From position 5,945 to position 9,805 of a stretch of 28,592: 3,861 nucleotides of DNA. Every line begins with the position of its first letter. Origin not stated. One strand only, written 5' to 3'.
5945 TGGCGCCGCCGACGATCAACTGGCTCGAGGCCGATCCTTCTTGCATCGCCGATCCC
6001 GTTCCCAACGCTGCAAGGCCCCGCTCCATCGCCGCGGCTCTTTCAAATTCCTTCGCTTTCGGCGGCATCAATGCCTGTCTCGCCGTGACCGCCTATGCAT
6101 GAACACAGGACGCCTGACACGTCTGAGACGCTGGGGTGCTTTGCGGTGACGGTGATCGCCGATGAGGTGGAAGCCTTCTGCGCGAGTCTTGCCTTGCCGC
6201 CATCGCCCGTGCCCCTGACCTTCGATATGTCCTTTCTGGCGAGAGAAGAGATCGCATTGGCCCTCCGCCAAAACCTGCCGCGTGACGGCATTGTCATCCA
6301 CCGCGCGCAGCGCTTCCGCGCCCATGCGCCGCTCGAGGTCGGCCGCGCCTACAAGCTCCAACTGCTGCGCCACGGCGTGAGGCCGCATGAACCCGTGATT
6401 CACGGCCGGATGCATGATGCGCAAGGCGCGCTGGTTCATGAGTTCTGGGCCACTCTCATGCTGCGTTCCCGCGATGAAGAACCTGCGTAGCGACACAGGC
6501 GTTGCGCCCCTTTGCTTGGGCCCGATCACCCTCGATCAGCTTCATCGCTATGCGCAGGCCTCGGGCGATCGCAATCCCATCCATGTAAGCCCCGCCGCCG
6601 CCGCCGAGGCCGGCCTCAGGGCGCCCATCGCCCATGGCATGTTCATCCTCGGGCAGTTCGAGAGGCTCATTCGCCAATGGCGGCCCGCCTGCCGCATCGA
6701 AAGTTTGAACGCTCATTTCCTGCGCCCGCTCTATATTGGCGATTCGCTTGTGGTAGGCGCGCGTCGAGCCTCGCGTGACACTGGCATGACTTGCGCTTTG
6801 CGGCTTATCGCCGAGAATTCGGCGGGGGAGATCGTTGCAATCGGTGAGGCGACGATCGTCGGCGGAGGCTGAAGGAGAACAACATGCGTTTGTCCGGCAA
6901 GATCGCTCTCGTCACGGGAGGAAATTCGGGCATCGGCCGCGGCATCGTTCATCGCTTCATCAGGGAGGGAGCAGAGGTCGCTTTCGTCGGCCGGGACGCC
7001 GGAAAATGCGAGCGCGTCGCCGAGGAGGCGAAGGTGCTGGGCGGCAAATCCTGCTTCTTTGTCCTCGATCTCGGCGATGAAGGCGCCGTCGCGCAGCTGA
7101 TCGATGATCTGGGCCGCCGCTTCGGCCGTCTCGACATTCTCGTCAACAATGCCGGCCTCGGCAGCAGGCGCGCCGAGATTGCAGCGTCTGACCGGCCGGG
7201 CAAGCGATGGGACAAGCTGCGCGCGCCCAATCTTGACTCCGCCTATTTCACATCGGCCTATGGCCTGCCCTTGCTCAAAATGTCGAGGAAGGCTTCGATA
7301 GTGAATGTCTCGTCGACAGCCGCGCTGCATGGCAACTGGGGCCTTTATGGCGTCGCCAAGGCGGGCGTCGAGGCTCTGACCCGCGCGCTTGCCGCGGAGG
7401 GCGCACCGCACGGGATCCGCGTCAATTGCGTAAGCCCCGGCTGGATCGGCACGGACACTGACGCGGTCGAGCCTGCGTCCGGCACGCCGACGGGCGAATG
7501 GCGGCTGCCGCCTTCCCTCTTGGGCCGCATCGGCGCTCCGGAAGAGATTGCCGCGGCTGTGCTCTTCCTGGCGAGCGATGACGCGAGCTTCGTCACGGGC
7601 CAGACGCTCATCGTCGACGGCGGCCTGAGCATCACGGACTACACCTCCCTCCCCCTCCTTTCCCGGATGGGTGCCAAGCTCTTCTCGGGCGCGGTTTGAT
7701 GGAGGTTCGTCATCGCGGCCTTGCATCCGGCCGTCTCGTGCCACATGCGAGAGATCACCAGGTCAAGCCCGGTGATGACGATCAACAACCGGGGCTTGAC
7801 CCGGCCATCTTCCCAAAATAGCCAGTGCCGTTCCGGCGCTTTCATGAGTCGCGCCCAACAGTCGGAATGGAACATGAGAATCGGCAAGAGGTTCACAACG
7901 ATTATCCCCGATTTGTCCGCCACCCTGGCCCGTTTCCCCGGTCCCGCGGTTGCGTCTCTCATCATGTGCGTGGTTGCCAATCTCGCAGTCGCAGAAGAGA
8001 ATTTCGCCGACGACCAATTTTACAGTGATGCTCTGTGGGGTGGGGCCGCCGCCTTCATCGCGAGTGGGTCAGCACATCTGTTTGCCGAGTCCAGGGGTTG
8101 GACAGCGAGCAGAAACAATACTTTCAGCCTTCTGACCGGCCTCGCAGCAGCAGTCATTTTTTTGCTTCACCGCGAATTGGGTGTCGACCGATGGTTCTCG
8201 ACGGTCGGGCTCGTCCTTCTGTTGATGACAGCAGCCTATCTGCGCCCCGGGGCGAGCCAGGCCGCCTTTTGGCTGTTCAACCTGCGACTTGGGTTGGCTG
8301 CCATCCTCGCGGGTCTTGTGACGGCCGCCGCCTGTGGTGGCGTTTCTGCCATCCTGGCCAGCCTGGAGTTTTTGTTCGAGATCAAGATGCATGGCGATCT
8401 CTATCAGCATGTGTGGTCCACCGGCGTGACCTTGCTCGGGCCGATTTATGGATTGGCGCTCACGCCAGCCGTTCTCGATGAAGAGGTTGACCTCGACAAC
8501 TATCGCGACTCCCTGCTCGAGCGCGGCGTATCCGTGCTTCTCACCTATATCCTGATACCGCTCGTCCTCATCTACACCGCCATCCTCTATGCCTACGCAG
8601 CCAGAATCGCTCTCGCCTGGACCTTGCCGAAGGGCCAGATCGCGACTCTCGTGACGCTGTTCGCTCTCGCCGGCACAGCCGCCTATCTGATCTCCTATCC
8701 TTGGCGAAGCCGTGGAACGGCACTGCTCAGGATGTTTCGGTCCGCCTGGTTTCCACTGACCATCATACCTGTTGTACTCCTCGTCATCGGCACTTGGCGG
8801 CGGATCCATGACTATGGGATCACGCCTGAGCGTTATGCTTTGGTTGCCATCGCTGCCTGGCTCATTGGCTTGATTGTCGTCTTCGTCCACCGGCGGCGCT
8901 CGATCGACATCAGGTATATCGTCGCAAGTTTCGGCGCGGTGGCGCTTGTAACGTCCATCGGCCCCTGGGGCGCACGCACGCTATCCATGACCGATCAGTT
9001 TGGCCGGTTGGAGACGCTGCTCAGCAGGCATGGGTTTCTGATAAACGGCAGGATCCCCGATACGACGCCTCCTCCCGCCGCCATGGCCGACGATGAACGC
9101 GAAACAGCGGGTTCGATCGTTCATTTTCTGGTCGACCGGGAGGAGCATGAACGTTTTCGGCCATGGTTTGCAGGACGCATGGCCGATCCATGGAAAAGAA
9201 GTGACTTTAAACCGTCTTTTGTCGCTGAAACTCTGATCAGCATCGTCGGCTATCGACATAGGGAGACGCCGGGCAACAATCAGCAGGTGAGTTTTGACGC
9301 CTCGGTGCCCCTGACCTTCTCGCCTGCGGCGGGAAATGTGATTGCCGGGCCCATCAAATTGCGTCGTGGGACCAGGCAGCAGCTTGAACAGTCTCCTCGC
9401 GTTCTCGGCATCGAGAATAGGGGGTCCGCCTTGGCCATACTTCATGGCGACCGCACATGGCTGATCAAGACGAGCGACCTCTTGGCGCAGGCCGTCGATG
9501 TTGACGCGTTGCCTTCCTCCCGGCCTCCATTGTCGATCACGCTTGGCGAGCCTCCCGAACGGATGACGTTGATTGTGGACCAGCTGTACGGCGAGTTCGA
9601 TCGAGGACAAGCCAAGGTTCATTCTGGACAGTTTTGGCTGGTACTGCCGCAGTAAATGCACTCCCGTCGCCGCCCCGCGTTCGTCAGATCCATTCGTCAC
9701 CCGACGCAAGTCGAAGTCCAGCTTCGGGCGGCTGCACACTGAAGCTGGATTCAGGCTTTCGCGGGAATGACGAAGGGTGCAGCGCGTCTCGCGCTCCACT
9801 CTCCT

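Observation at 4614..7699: Compact NodF/NodE-like elongation operon (ACP-KS-DH-DH-SDR) with no enoyl reductase and no nod genes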

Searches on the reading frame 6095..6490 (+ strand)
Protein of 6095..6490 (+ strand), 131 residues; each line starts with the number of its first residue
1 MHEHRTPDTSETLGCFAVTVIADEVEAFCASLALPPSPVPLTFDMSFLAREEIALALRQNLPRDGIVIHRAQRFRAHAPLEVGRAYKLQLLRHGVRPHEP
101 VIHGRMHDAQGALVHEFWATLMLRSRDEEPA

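Call 3: search_protein_families(library=pfam, proteins=[window:6095-6490:+])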
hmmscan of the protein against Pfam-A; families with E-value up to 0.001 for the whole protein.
window:6095-6490:+ (131 aa): 0 families

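Call 5: search_protein_families(library=ncbifam, proteins=[window:6095-6490:+], max_evalue=0.01)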
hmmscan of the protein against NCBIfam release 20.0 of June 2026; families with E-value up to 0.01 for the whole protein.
window:6095-6490:+ (131 aa): 0 families

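Call 56: search_protein_representatives(protein=window:6095-6490:+)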
Query: 131 residues. Proteins with E-value up to 0.001 (for the whole library): 32; up to 1e-10: 3; up to 1e-30: 1. The best 32 are listed.
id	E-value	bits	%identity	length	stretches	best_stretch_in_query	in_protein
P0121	6.6e-57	207.4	75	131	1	1-131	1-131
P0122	3.7e-19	85.4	42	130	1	10-129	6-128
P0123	5.1e-14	68.8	44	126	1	11-123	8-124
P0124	2.0e-10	57.1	38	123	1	13-123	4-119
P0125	3.9e-09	53.0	48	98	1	10-80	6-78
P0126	3.3e-08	50.0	37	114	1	18-126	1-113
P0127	4.2e-08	49.6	36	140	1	11-126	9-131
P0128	1.3e-07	48.1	39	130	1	11-117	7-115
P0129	6.2e-07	45.9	36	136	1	10-112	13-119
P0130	1.3e-06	44.9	35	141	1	32-131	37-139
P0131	1.5e-06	44.6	38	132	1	16-123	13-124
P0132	2.9e-06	43.7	34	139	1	25-126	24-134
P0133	3.1e-06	43.6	37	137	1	11-104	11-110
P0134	3.3e-06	43.5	36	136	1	8-114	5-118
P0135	1.7e-05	41.3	38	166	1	13-127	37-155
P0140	1.4e-04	38.2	35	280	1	3-107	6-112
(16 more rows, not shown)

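Call 60: search_protein_families(library=pfam, proteins=[P0140, P0122, P0127, window:6095-6490:+], max_evalue=1)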
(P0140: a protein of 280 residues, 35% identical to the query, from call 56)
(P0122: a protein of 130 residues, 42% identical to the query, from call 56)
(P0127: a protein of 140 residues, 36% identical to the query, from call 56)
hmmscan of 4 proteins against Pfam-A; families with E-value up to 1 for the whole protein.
P0140 (280 aa): 5 families
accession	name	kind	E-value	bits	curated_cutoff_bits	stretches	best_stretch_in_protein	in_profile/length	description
PF01575.25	MaoC_dehydratas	-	1.1e-17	64.3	27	1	150-231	15-96/123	MaoC like domain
PF13452.11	FAS1_DH_region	-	0.00012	22.7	22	1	154-197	12-55/132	FAS1-like, dehydratase domain region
PF13279.12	4HBT_2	-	0.0023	18.8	25.5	1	51-126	27-101/122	Thioesterase-like superfamily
PF13622.12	4HBT_3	-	0.027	15.2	24.3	1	188-231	9-50/83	Acyl-CoA thioesterase N-terminal domain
PF03061.28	4HBT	-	0.092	13.5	20.6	0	73-97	34-58/79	Thioesterase superfamily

P0122 (130 aa): 0 families

P0127 (140 aa): 0 families

window:6095-6490:+ (131 aa): 1 family
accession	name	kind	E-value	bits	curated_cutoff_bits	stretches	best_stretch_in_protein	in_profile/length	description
PF18790.7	KfrB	-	0.23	11.9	25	1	59-89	16-44/54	KfrB Domain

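Call 66: predict_structure(alignment_id=A1)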
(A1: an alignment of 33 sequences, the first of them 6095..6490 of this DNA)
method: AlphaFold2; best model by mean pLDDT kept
length: 131 residues; sequences in the alignment: 33
mean_pLDDT: 91.5   pTM: 0.83
mean pLDDT of the five models: 91.5, 90.9, 90.8, 89.6, 89.6
residues with pLDDT >= 90: 102; 70-90: 19; 50-70: 7; < 50: 3
segments of 3 or more residues with pLDDT < 50: none
pLDDT, mean of each block of 10 residues (from residue 1): 61 97 98 94 96 94 90 97 98 88 98 98 84 57
secondary structure, 60 per line:
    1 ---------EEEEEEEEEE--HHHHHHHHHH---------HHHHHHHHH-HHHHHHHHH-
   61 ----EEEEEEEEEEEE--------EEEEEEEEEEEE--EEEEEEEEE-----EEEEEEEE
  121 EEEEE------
elements in order: E10-19 H22-31 H41-49 H51-59 E65-76 E85-96 E99-107 E113-125

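Call 71: fold_search(model_id=the predicted structure, library=pdb)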
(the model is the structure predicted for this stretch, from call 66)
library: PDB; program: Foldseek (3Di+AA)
matches with E <= 10: 1231; with E <= 0.001: 188
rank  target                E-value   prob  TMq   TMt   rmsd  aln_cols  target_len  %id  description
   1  4rlt_A                3.5e-06  1.00  0.62  0.53   4.5       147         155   13  Crystal Structure of (3R)-hydroxyacyl-ACP dehydratase HadAB hetero-dimer from Mycobacterium tuberculosis complexed wit (released 2015-10-21)
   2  5t06_C                5.5e-06  1.00  0.60  0.62   4.5       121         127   15  Crystal structure of a putative acyl-CoA thioesterase EC709/ECK0725 from Escherichia coli in complex with Hexanoyl-CoA (released 2016-09-07)
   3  1s5u_B                6.5e-06  1.00  0.64  0.65   3.5       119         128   13  Crystal Structure of Hypothetical Protein EC709 from Escherichia coli (released 2004-05-11)
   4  5zy8_A                6.5e-06  1.00  0.66  0.65   3.2       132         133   20  Crystal structure of C terminal truncated HadBC (3R-Hydroxyacyl-ACP Dehydratase) complex from Mycobacterium tuberculos (released 2019-06-12)
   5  5t06_B                7.3e-06  1.00  0.54  0.55   6.0       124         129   13  Crystal structure of a putative acyl-CoA thioesterase EC709/ECK0725 from Escherichia coli in complex with Hexanoyl-CoA (released 2016-09-07)
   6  5t07_D                8.7e-06  1.00  0.64  0.65   3.7       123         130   14  Crystal structure of a putative acyl-CoA thioesterase EC709/ECK0725 from Escherichia coli in complex with Decanoyl-CoA (released 2016-09-07)
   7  3k67_A                9.2e-06  1.00  0.54  0.46   8.2       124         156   17  Crystal structure of protein af1124 from archaeoglobus fulgidus (released 2009-10-20)
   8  5kl9_A                9.7e-06  1.00  0.65  0.64   3.6       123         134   13  Crystal structure of a putative acyl-CoA thioesterase EC709/ECK0725 from Escherichia coli in complex with CoA (released 2016-07-06)
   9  1s5u_A                9.7e-06  1.00  0.62  0.63   3.6       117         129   14  Crystal Structure of Hypothetical Protein EC709 from Escherichia coli (released 2004-05-11)
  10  3qoo                  1.0e-05  1.00  0.66  0.64   3.7       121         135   16  Crystal structure of hot-dog-like Taci_0573 protein from Thermanaerovibrio acidaminovorans (released 2011-02-23)
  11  5t07_A                1.1e-05  1.00  0.64  0.64   3.7       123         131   14  Crystal structure of a putative acyl-CoA thioesterase EC709/ECK0725 from Escherichia coli in complex with Decanoyl-CoA (released 2016-09-07)
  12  4rlw_A                1.1e-05  1.00  0.60  0.53   4.7       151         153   12  Crystal Structure of (3R)-hydroxyacyl-ACP dehydratase HadAB hetero-dimer from Mycobacterium tuberculosis complexed wit (released 2015-10-21)
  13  1s5u_C                1.2e-05  1.00  0.64  0.65   3.6       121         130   13  Crystal Structure of Hypothetical Protein EC709 from Escherichia coli (released 2004-05-11)
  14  1s5u_G                1.2e-05  1.00  0.64  0.64   3.7       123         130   14  Crystal Structure of Hypothetical Protein EC709 from Escherichia coli (released 2004-05-11)
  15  4rlu_A                1.2e-05  1.00  0.60  0.53   4.8       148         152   14  Crystal Structure of (3R)-hydroxyacyl-ACP dehydratase HadAB hetero-dimer from Mycobacterium tuberculosis complexed wit (released 2015-10-21)
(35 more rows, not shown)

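Call 99: search_solved_structures(query=A1, max_evalue=1)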
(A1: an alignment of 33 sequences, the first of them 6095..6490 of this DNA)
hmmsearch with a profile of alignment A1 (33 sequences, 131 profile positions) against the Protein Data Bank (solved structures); distinct sequences matched with E-value up to 1: 4.
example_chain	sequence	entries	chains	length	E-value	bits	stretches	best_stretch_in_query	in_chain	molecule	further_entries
4oob_A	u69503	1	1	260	3e-07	33.8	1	14-109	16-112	Uncharacterized protein HtdX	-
3wew_A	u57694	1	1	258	3.3e-07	33.7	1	13-109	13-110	HtdX dehydratase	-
5cpg_A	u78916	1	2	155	0.00081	22.7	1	45-122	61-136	(R)-specific enoyl-CoA hydratase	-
7r5j_T0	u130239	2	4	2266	0.69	13.2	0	58-124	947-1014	Protein ELYS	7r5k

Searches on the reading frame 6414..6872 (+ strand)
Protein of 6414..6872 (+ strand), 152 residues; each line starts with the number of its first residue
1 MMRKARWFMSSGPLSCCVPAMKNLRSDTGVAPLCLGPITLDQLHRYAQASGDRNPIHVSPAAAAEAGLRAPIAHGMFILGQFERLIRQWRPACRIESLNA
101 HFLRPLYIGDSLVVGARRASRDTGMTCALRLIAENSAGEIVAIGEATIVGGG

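Call 3: search_protein_families(library=pfam, proteins=[window:6414-6872:+])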
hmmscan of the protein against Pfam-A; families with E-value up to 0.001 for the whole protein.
window:6414-6872:+ (152 aa): 2 families
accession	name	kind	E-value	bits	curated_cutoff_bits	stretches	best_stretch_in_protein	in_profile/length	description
PF01575.25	MaoC_dehydratas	-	3e-19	69.3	27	1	37-117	17-100/123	MaoC like domain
PF13452.11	FAS1_DH_region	-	4.7e-05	24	22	1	37-77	13-53/132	FAS1-like, dehydratase domain region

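Call 5: search_protein_families(library=ncbifam, proteins=[window:6414-6872:+], max_evalue=0.01)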
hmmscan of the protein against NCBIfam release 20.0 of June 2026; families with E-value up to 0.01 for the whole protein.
window:6414-6872:+ (152 aa): 4 families
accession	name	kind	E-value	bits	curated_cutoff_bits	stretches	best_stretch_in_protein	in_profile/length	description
NF040620.1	fused_HadA_HadB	exception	2.4e-11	43.7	350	1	38-108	212-283/329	fused (3R)-hydroxyacyl-ACP dehydratase subunits HadA/HadB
NF006045.0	PRK08190.1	subfamily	6.8e-08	31.8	282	1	39-149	27-140/467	bifunctional enoyl-CoA hydratase/phosphate acetyltransferase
NF010246.0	PRK13693.1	equivalog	8.3e-08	32.3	203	1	37-90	21-74/142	(3R)-hydroxyacyl-ACP dehydratase subunit HadB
NF040624.1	HadA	equivalog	0.0002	21.7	180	1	41-149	16-136/144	(3R)-hydroxyacyl-ACP dehydratase subunit HadA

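Call 60: search_protein_families(library=pfam, proteins=[window:6474-6872:+], max_evalue=1)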
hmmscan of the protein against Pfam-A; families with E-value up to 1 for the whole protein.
window:6474-6872:+ (132 aa): 3 families
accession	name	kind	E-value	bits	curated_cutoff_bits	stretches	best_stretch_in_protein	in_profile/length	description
PF01575.25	MaoC_dehydratas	-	2.1e-19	69.8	27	1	17-97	17-100/123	MaoC like domain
PF13452.11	FAS1_DH_region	-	3.1e-05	24.6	22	1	17-57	13-53/132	FAS1-like, dehydratase domain region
PF03061.28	4HBT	-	0.042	14.6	20.6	1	72-97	30-55/79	Thioesterase superfamily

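Call 98: search_solved_structures(query=window:6474-6872:+, max_evalue=0.01)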
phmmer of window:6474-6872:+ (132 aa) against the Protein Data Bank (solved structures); distinct sequences matched with E-value up to 0.01: 35.
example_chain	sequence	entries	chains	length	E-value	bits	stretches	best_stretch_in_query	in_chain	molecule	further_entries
1iq6_A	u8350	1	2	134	3.9e-08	36.3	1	24-127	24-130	(R)-SPECIFIC ENOYL-COA HYDRATASE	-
9pqx_A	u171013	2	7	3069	9.8e-08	35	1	23-105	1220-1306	3-oxoacyl-ACP synthase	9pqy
9pqy_B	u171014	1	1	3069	9.8e-08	35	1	23-105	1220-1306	Fatty acid synthase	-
6gjc_A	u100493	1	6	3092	9.9e-08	35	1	23-105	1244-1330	Fatty acid synthase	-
2cdh_S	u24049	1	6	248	1.4e-07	34.5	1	20-93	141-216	DEHYDRATASE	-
7bc4_B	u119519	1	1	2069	1.7e-07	34.2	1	25-128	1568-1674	Fatty acid synthase subunit beta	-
1s9c_A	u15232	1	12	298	1.7e-07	34.2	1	20-93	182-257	Peroxisomal multifunctional enzyme type 2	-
5cpg_A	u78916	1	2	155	2e-07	34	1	22-129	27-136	(R)-specific enoyl-CoA hydratase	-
3wew_A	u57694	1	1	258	5.3e-07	32.6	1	14-110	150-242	HtdX dehydratase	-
4oob_A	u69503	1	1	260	5.4e-07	32.6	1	14-110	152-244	Uncharacterized protein HtdX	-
5i7n_A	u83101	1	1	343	1.9e-06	30.8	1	21-69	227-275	MaoC-like dehydratase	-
6u5v_B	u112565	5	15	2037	2.9e-06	30.3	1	25-104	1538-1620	Fatty acid synthase subunit beta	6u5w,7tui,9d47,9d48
4rv2_B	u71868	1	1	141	3.9e-06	29.8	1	18-83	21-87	MaoC family protein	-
7q5s_B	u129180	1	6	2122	4e-06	29.8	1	11-101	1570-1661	3-hydroxyacyl-[acyl-carrier-protein] dehydratase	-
4v8v_A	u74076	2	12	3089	4.9e-06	29.5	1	23-105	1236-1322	TYPE-I FATTY ACID SYNTHASE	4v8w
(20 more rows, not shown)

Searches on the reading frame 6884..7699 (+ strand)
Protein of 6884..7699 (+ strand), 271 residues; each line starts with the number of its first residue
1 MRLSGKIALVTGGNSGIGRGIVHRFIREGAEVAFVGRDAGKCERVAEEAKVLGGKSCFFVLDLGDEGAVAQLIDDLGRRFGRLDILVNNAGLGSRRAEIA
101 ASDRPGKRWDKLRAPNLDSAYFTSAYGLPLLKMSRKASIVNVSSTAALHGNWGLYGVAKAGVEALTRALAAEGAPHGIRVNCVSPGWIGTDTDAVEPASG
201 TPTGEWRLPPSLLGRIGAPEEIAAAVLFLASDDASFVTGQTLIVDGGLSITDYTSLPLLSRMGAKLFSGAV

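Call 3: search_protein_families(library=pfam, proteins=[window:6884-7699:+])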
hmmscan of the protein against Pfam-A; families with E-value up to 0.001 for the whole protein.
window:6884-7699:+ (271 aa): 5 families
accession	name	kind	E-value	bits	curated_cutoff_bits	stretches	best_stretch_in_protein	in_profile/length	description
PF13561.12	adh_short_C2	-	3.7e-60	203.9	27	1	14-249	5-236/236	Enoyl-(Acyl carrier protein) reductase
PF00106.31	adh_short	-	9.5e-46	156.2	26.6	1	6-194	1-188/195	short chain dehydrogenase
PF08659.16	KR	-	8.1e-07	29.6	22.6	1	9-175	4-169/180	KR domain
PF23441.1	SDR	-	5.6e-06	26.4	27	1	6-248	8-255/258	SDR-like rossmann domain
PF01370.27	Epimerase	-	6.6e-06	26.2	20.9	1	8-76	1-63/240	NAD dependent epimerase/dehydratase family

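Call 5: search_protein_families(library=ncbifam, proteins=[window:6884-7699:+], max_evalue=0.01)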
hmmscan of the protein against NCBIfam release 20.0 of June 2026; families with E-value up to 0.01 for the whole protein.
window:6884-7699:+ (271 aa): 235 families (the best 25 are shown)
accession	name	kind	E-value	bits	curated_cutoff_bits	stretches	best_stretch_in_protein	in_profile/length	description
NF005559.1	PRK07231.1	subfamily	5.7e-60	202.9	215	1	2-249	1-248/249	glucose 1-dehydrogenase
NF004791.0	PRK06138.1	equivalog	5.5e-58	196.2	312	1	1-250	1-251/252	SDR family oxidoreductase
NF052558.1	MBtsdlDhBudC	equivalog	2.2e-56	191.2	270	1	4-251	2-244/250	meso-2,3-butanediol dehydrogenase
NF004197.0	PRK05653.1-1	equivalog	3.4e-55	187.4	332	1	2-249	4-247/249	3-oxoacyl-ACP reductase FabG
NF004818.0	PRK06172.1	equivalog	8.7e-54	182.5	336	1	1-248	3-250/253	SDR family oxidoreductase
NF009468.0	PRK12826.1-4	equivalog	4.2e-53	180.7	318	1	2-249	4-248/256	SDR family oxidoreductase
NF005067.0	PRK06484.1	equivalog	6.5e-53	180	713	1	4-250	8-253/524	short chain dehydrogenase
NF004778.0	PRK06124.1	equivalog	1.1e-51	175.7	303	1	2-250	8-254/256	SDR family oxidoreductase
TIGR01830.1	3oxo_ACP_reduc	equivalog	4.2e-51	174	297.75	1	8-248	1-238/239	3-oxoacyl-[acyl-carrier-protein] reductase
NF005681.0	PRK07478.1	subfamily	7.1e-51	173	267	1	2-251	3-252/254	SDR family oxidoreductase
NF006693.0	PRK09242.1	equivalog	1.3e-50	171.9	328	1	2-251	7-256/258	SDR family oxidoreductase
NF006121.0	PRK08265.1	subfamily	5.9e-49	166.9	294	1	2-250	4-247/263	short chain dehydrogenase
NF009466.0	PRK12826.1-2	subfamily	8.7e-49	166.2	222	1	6-249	4-245/248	3-oxoacyl-ACP reductase FabG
NF004198.0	PRK05653.1-3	equivalog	4.7e-48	163.8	296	1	3-250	5-248/248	3-oxoacyl-ACP reductase FabG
NF005446.0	PRK07035.1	equivalog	1.9e-47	161.7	373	1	2-249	8-254/255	SDR family oxidoreductase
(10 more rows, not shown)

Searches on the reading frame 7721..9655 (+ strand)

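Call 3: search_protein_families(library=pfam, proteins=[window:7721-9655:+])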
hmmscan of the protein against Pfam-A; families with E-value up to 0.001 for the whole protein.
window:7721-9655:+ (644 aa): 1 family
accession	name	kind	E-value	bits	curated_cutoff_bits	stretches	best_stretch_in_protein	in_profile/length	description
PF13687.11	DUF4153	-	1.8e-18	67.3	27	1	109-418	24-338/373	Domain of unknown function (DUF4153)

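Call 5: search_protein_families(library=ncbifam, proteins=[window:7721-9655:+], max_evalue=0.01)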
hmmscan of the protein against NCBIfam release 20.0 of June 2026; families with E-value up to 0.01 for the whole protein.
window:7721-9655:+ (644 aa): 1 family
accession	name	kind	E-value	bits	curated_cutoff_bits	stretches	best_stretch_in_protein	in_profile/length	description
NF011355.0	PRK14773.1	subfamily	0.0099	15.7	218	0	337-391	93-143/206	lipoprotein signal peptidase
